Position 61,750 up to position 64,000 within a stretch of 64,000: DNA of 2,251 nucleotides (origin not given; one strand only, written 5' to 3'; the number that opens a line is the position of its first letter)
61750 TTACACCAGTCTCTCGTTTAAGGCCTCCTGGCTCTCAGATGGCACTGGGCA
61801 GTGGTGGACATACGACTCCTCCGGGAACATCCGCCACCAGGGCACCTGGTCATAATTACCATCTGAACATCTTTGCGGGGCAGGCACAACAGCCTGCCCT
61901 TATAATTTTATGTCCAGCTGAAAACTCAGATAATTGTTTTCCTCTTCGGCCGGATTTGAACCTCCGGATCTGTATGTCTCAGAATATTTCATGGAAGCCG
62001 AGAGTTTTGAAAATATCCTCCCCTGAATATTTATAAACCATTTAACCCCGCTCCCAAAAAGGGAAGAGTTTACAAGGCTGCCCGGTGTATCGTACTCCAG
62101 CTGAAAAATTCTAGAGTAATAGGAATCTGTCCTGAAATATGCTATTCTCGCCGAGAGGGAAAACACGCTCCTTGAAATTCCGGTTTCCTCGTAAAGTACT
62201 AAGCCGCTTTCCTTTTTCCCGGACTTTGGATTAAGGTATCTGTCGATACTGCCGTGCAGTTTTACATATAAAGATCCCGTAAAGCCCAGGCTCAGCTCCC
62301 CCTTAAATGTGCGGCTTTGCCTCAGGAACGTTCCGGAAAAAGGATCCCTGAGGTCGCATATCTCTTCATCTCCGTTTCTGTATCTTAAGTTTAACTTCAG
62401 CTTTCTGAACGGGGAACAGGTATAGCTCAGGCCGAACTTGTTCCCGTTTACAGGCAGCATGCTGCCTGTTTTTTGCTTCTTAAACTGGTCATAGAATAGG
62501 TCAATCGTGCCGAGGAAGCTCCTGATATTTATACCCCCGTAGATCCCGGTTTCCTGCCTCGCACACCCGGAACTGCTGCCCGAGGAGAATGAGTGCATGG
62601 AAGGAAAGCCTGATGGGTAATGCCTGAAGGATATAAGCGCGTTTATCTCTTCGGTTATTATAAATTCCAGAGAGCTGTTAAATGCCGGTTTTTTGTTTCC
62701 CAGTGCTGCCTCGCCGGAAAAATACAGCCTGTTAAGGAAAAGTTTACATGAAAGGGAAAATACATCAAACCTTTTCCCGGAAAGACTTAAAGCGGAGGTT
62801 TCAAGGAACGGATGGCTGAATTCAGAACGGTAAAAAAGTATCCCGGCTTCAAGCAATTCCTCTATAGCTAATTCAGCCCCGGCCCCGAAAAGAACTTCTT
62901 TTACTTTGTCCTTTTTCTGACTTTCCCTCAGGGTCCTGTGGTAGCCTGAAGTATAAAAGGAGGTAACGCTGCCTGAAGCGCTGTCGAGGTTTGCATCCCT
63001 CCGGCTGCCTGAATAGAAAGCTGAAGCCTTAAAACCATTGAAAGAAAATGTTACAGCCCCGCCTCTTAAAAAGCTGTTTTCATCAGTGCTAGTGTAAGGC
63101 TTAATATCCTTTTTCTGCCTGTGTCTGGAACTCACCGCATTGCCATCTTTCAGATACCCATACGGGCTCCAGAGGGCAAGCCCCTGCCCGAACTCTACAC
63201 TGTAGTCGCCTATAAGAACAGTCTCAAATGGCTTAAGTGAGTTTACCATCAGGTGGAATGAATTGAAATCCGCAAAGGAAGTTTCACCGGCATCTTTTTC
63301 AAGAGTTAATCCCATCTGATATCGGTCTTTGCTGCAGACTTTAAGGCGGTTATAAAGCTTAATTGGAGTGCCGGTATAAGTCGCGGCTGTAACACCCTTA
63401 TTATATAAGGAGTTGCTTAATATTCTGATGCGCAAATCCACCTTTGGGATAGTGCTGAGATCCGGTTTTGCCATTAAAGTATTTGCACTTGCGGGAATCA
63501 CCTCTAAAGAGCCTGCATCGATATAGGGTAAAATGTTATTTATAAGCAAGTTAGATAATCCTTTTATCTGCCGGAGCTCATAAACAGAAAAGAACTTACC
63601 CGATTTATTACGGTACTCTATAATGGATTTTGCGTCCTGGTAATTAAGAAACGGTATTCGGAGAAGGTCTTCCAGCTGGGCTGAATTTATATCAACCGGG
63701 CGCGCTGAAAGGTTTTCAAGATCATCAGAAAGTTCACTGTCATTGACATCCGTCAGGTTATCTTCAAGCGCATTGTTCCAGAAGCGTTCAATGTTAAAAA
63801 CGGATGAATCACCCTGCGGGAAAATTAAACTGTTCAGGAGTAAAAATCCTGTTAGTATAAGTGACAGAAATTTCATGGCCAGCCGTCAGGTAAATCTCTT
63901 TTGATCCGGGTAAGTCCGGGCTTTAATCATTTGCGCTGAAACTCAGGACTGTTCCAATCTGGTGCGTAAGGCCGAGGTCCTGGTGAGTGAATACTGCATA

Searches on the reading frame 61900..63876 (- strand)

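Call 63: search_protein_families(library=pfam, proteins=[window:61900-63876:-], max_evalue=0.00001)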
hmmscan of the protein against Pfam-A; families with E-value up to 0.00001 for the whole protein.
window:61900-63876:- (658 aa): 1 family
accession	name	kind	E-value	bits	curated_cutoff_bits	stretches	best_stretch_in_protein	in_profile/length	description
PF12836.13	HHH_3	-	3.1e-13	50.1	27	1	58-118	3-63/65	Helix-hairpin-helix motif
